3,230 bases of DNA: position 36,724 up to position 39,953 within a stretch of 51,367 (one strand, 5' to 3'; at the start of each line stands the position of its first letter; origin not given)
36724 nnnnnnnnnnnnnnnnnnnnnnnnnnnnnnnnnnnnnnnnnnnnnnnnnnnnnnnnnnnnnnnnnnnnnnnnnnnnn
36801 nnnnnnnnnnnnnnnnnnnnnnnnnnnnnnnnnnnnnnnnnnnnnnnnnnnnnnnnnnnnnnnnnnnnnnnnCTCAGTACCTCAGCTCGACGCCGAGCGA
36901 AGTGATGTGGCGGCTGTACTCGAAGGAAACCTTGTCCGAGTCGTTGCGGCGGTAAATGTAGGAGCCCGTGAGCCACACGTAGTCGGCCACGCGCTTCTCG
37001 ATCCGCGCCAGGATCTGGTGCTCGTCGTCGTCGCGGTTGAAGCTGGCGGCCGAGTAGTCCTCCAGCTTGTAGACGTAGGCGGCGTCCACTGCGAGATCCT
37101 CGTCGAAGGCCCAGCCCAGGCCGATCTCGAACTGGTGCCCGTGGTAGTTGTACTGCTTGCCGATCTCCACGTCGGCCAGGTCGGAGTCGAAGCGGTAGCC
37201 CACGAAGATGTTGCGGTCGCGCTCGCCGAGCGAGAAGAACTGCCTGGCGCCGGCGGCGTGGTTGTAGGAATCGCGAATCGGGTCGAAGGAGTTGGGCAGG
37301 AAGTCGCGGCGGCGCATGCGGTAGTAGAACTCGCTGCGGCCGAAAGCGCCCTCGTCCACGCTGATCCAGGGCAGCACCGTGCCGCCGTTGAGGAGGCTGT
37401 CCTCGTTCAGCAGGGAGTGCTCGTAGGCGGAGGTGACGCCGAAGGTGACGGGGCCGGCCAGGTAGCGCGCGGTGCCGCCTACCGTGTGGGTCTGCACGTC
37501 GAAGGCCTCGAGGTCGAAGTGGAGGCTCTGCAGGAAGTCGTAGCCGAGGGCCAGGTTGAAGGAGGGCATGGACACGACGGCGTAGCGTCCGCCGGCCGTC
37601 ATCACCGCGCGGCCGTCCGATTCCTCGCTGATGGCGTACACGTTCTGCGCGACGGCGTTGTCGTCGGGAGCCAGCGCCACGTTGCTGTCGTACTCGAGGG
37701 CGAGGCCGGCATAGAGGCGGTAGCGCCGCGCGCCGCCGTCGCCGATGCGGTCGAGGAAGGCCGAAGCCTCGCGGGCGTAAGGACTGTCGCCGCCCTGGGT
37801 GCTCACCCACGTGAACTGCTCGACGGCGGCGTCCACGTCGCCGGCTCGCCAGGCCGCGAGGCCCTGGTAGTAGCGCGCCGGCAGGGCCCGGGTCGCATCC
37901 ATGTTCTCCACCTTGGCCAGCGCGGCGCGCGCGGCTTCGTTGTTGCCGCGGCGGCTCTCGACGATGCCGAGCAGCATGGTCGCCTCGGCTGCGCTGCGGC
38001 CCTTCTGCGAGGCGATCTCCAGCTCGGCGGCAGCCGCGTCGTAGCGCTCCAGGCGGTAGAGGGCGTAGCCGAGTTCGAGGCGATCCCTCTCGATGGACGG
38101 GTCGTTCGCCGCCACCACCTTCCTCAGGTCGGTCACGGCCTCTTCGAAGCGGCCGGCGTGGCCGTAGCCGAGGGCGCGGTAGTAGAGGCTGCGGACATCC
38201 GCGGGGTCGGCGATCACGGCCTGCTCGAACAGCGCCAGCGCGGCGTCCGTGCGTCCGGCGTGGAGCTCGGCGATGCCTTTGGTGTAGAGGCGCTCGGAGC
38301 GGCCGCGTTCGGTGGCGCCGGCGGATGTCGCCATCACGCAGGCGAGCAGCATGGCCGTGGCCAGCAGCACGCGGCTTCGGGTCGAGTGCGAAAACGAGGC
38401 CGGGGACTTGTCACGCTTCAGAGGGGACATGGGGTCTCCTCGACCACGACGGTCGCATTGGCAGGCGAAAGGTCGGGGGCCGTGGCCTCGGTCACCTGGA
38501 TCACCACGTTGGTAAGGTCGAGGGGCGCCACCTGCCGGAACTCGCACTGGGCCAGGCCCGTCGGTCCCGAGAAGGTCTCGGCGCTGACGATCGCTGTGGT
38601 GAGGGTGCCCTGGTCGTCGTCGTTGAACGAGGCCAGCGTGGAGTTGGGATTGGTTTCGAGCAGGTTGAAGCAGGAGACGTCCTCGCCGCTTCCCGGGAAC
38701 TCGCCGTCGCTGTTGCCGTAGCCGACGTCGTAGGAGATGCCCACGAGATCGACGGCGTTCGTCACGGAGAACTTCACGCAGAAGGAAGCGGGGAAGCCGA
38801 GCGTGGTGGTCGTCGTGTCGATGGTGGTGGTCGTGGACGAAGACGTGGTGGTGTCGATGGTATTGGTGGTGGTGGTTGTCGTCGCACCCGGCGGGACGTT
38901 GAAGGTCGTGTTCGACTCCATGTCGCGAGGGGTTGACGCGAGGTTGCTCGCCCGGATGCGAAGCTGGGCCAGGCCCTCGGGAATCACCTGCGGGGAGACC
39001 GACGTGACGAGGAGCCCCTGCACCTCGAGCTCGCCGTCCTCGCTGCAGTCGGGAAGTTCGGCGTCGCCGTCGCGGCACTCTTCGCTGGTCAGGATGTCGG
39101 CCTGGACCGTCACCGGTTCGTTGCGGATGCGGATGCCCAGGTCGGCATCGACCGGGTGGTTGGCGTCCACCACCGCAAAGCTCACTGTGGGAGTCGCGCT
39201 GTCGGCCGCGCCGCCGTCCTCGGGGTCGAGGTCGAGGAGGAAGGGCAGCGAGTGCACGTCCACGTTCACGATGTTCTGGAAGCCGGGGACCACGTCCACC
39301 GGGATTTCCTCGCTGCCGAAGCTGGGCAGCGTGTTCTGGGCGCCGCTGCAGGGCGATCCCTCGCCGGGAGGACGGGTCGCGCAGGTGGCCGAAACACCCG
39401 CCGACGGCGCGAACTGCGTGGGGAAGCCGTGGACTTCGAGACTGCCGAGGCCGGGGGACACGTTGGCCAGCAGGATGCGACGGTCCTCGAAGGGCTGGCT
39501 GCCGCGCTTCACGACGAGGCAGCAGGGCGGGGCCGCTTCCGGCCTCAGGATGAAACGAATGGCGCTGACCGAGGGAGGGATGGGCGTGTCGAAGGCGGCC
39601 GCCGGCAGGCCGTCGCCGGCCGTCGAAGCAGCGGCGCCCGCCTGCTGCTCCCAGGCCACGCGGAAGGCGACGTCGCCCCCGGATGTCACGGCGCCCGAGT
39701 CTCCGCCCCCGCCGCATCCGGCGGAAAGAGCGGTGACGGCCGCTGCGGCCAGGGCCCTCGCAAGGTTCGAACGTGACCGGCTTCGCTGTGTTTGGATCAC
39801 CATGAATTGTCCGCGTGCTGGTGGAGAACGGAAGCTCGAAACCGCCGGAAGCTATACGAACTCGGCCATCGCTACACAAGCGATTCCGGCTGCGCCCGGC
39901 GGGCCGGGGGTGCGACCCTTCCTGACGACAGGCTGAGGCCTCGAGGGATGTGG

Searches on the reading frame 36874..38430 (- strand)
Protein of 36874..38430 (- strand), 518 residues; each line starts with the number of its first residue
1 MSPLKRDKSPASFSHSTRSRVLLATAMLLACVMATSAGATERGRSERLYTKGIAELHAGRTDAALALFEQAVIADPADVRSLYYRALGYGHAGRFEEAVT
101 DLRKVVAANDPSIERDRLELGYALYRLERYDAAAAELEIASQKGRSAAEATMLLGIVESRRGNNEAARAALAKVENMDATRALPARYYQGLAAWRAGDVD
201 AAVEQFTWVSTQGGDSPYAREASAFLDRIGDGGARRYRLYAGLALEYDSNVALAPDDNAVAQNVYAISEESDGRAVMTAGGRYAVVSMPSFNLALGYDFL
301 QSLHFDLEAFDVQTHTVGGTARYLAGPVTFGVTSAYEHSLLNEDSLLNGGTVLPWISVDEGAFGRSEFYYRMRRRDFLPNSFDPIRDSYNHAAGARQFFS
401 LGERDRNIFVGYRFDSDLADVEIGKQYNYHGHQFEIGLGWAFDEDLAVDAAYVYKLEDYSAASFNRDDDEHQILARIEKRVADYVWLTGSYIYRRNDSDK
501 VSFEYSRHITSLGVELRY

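Call 16: search_protein_families(library=pfam, proteins=[window:36874-38430:-], max_evalue=0.001)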
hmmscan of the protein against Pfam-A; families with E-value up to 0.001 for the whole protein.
window:36874-38430:- (518 aa): 11 families
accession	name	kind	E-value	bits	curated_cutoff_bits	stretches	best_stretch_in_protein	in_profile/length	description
PF13432.12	TPR_16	-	1.9e-15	57.4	32.7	2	49-110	1-62/65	Tetratricopeptide repeat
PF07719.23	TPR_2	-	1.6e-12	46.9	27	0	46-77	2-33/34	Tetratricopeptide repeat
PF00515.34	TPR_1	-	7.2e-08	32.4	27.8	0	80-106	2-28/34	Tetratricopeptide repeat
PF13428.12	TPR_14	-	1.2e-07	32.1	23.5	0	49-86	5-42/44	Tetratricopeptide repeat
PF13371.12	TPR_9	-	6.3e-07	29.8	35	1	56-110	6-60/73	Tetratricopeptide repeat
PF10082.15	BBP2_2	-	4.3e-06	26.3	23.7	1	425-518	287-378/378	Putative beta-barrel porin 2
PF13174.12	TPR_6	-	4.8e-06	27.3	26.3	0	81-107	2-28/33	Tetratricopeptide repeat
PF13181.12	TPR_8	-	3e-05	24.3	25.7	0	48-77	4-33/34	Tetratricopeptide repeat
PF14559.12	TPR_19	-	4.3e-05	24.2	25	0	56-110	2-56/68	Tetratricopeptide repeat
PF12895.13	ANAPC3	-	5.3e-05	23.8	27.2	1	59-138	3-80/82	Anaphase-promoting complex, cyclosome, subunit 3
PF13424.12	TPR_12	-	0.00011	22.8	30.1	0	50-107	8-73/77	Tetratricopeptide repeat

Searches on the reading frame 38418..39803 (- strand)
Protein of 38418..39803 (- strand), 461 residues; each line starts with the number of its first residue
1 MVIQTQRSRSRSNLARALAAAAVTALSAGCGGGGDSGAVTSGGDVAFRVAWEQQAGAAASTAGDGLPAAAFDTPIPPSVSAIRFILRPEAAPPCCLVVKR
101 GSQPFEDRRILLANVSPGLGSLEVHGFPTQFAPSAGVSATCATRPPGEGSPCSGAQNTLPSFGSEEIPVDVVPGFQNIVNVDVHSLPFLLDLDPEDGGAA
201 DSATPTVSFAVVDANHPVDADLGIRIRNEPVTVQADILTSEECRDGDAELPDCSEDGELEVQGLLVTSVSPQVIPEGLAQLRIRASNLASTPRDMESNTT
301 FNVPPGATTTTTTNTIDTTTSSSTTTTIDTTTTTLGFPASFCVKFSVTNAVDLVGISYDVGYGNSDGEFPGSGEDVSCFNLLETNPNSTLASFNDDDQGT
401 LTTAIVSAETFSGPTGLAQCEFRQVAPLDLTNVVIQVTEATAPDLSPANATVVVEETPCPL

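Call 6: search_protein_families(library=pfam, proteins=[window:38418-39803:-], max_evalue=1)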
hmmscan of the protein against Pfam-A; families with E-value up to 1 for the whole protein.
window:38418-39803:- (461 aa): 0 families

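Call 7: search_protein_families(library=ncbifam, proteins=[window:38418-39803:-], max_evalue=1)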
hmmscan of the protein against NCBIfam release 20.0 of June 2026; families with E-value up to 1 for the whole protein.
window:38418-39803:- (461 aa): 1 family
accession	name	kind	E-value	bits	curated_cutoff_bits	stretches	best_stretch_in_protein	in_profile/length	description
NF058595.1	invert_tail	domain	0.04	14.3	37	1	5-42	46-84/113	lipo-invert putative C-terminal anchoring domain-containing protein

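Call 32: find_homologous_proteins(query=window:38418-39803:-, max_evalue=0.001)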
Query window:38418-39803:- (461 aa): 45 proteins with E <= 0.001 among 8000 candidates.
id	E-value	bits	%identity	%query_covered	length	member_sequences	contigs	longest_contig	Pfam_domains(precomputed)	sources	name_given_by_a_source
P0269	9.6e-273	923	100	92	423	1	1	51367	-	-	-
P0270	1.6e-254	863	88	100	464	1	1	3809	-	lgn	-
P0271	3.2e-171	588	63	91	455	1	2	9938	-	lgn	-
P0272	1.9e-168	579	61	100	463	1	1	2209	-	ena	-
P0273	5.3e-168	577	63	91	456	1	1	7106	-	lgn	-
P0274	5.2e-162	558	62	91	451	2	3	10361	-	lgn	-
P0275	6.4e-161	554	60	90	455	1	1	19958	-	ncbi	-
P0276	5.6e-160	551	59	100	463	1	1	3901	-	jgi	jgi:hypothetical protein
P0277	1.2e-156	540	59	100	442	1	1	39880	-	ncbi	ncbi:MAG: hypothetical protein ABR587_04075 [Candidatus Binatia bacterium]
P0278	2.0e-156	539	62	90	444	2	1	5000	-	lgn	-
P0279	2.2e-153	529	59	100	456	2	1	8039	-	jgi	-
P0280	3.6e-153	529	59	100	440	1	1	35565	-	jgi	-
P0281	4.4e-150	518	56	99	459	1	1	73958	-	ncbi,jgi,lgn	ncbi:MAG TPA: hypothetical protein VGK20_04145 [Candidatus Binatia bacterium]|jgi:hypothetical prote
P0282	6.2e-150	518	61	90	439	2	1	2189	-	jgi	-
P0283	2.8e-147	509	59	91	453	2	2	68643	-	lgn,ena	-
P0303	1.6e-123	431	52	90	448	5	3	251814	-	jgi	jgi:hypothetical protein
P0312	1.1e-12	66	33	28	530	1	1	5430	-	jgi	jgi:hypothetical protein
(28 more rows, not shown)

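Call 75: find_encoding_contigs(protein=P0303, flank=10000, max_places=1)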
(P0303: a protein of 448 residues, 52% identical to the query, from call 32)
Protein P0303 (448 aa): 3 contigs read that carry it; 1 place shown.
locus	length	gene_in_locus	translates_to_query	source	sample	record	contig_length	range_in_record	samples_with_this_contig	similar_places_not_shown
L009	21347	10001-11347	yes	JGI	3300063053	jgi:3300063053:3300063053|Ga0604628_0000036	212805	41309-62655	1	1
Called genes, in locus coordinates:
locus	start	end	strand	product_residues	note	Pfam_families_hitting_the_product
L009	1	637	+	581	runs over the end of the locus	PF00072:Response_reg, PF00158:Sigma54_activat, PF14532:Sigma54_activ_2, PF07724:AAA_2 (weak), PF00004:AAA (faint), PF07728:AAA_5, PF25601:AAA_lid_14, PF02954:HTH_8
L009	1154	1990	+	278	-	PF00378:ECH_1, PF16113:ECH_2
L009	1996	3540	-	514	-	-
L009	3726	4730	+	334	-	-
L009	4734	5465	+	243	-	-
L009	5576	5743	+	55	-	-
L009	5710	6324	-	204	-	PF11659:DUF3261 (weak)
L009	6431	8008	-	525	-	-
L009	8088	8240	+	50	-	-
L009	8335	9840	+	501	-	PF07969:Amidohydro_3, PF01979:Amidohydro_1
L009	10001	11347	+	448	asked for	-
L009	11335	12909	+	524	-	PF13424:TPR_12 (faint), PF00515:TPR_1 (faint), PF07719:TPR_2 (faint), PF13174:TPR_6 (faint), PF13181:TPR_8 (faint), PF13371:TPR_9 (faint), PF13428:TPR_14 (faint), PF13432:TPR_16 (weak)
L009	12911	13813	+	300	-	PF04773:FecR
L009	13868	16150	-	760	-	PF05226:CHASE2, PF00211:Guanylate_cyc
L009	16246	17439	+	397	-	-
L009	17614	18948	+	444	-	-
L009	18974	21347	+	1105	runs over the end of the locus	-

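Call 76: find_encoding_contigs(protein=P0312, flank=6000, max_places=1)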
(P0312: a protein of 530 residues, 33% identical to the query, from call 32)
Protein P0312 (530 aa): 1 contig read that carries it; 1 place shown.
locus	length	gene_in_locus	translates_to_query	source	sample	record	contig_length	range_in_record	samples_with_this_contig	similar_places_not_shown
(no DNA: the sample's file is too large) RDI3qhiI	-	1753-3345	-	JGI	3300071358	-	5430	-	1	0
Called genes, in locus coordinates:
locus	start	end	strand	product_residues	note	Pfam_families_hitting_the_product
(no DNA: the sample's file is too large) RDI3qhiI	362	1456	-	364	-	-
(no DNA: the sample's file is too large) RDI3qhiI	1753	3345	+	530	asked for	-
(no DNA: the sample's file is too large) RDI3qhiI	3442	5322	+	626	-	PF13948:DUF4215 (weak)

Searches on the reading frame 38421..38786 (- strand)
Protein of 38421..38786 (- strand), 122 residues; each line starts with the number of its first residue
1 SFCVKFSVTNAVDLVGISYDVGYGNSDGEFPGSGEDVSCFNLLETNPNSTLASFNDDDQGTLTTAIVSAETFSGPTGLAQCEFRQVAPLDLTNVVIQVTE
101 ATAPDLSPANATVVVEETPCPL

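Call 40: search_solved_structures(query=A3, max_evalue=10, show_alignments=2)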
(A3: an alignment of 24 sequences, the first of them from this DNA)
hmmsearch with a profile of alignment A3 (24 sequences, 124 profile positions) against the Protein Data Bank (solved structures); distinct sequences matched with E-value up to 10: 4.
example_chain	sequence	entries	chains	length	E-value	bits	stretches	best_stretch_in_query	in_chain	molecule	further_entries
5im0_B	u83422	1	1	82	0.93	12.7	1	18-49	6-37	Heterogeneous nuclear ribonucleoprotein D0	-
5im0_A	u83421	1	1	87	0.95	12.7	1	17-49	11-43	Heterogeneous nuclear ribonucleoprotein D0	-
1hd0_A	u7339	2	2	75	1.1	12.5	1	19-49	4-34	PROTEIN (HETEROGENEOUS NUCLEAR RIBONUCLEOPROTEIN D0)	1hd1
3s7r_A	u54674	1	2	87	1.5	12.1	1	19-49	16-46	Heterogeneous nuclear ribonucleoprotein A/B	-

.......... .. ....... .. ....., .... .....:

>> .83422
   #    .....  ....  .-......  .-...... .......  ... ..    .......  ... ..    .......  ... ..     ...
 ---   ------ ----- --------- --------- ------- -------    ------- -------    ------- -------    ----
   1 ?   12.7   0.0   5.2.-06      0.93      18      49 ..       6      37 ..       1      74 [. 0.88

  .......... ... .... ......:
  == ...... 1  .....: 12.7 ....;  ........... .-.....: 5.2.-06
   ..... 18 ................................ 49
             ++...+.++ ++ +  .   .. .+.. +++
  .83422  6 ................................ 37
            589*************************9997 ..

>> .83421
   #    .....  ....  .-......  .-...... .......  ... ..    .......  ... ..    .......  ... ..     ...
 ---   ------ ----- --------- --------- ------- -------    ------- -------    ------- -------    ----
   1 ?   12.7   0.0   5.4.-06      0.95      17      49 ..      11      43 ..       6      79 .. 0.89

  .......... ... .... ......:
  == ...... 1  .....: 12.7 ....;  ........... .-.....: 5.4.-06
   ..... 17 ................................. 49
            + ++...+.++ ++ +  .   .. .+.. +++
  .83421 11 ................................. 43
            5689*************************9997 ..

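Call 41: search_protein_families(library=pfam, alignment_id=A3, max_evalue=1)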
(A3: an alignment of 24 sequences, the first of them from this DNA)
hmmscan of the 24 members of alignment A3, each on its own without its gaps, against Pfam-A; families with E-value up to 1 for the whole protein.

A. member 1, seq(122 aa): 0 families

B. families by the number of members that match (of 24 scanned): 2 families
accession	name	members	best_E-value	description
PF17492.7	D_CNTX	1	0.0038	Delta Ctenitoxins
PF11462.14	DUF3203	1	0.051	Protein of unknown function (DUF3203)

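Call 47: predict_structure(alignment_id=A3)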
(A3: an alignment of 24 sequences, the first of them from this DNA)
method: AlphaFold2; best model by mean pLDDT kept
length: 122 residues; sequences in the alignment: 24
mean_pLDDT: 93.8   pTM: 0.87
mean pLDDT of the five models: 93.8, 92.4, 89.5, 89.2, 86.8
residues with pLDDT >= 90: 105; 70-90: 16; 50-70: 1; < 50: 0
segments of 3 or more residues with pLDDT < 50: none
pLDDT, mean of each block of 10 residues (from residue 1): 96 98 94 91 84 91 96 96 94 97 98 96 75
secondary structure, 60 per line:
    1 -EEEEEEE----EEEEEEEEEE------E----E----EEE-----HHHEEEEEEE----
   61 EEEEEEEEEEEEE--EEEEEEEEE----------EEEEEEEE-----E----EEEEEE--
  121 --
elements in order: E2-8 E13-22 E39-41 E50-56 E61-73 E76-84 E95-102 E113-118

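Call 50: fold_search(model_id=the predicted structure, library=pdb)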
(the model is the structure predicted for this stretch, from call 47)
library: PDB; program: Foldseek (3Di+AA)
matches with E <= 10: 458; with E <= 0.001: 0
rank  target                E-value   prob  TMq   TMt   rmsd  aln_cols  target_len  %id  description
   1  5g5d_A                1.8e-02  0.98  0.44  0.35   7.2       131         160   14  Crystal Structure of the CohScaC2-XDocCipA type II complex from Clostridium thermocellum (released 2017-04-05)
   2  2vo8                  5.4e-02  0.99  0.57  0.52   8.9       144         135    8  Cohesin module from Clostridium perfringens ATCC13124 family 33 glycoside hydrolase. (released 2008-09-02)
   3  2jh2_B                6.7e-02  1.00  0.57  0.53   3.6       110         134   11  X-ray crystal structure of a cohesin-like module from Clostridium perfringens (released 2007-11-06)
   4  2jh2_A                7.1e-02  1.00  0.57  0.53   3.6       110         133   11  X-ray crystal structure of a cohesin-like module from Clostridium perfringens (released 2007-11-06)
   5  2jh2_C                7.5e-02  1.00  0.57  0.54   3.6       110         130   11  X-ray crystal structure of a cohesin-like module from Clostridium perfringens (released 2007-11-06)
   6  5k39_A                7.9e-02  0.85  0.44  0.34   8.4       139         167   14  THE TYPE II COHESIN DOCKERIN COMPLEX FROM CLOSTRIDIUM THERMOCELLUM (released 2017-03-29)
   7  1tyj                  8.3e-02  0.97  0.52  0.39   8.4       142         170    7  Crystal Structure Analysis of type II Cohesin A11 from Bacteroides cellulosolvens (released 2005-04-26)
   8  7uvg                  1.4e-01  0.80  0.44  0.34   7.4       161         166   11  First cohesin of Sca5 from Ruminococcus bromii (released 2023-05-03)
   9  2w1n                  1.6e-01  0.99  0.57  0.33   3.6       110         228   11  cohesin and fibronectin type-III double module construct from the Clostridium perfringens glycoside hydrolase GH84C (released 2009-02-03)
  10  5m0y_A                1.7e-01  0.18  0.26  0.19  13.9       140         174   12  Crystal Structure of the CohScaA-XDocCipB type II complex from Clostridium thermocellum at 1.5Angstrom resolution (released 2017-09-06)
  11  2o4e_MODEL_1_A        1.8e-01  0.96  0.53  0.41   3.8       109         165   12  The solution structure of a protein-protein interaction module from a family 84 glycoside hydrolase of Clostri (released 2007-11-06)
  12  4iu3_A                1.8e-01  0.80  0.47  0.30  10.1       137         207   11  Cohesin-dockerin -X domain complex from Ruminococcus flavefacience (released 2013-04-24)
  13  8ajy_A                1.9e-01  0.94  0.53  0.35   5.9       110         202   14  Ruminococcus flavefaciens Cohesin-Dockerin structure: dockerin from ScaH adaptor scaffoldin in complex with the cohesi (released 2022-11-02)
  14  4c8x_A                2.2e-01  0.21  0.31  0.28  15.5       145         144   11  Crystal structure of carbohydrate-binding module CBM3b mutant (Y56S) from the cellulosomal cellobiohydrolase 9A from C (released 2013-10-09)
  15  3fnk_A                2.3e-01  0.18  0.28  0.21  13.9       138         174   11  Crystal structure of the second type II cohesin module from the cellulosomal adaptor ScaA scaffoldin of Acetivibrio ce (released 2009-06-23)
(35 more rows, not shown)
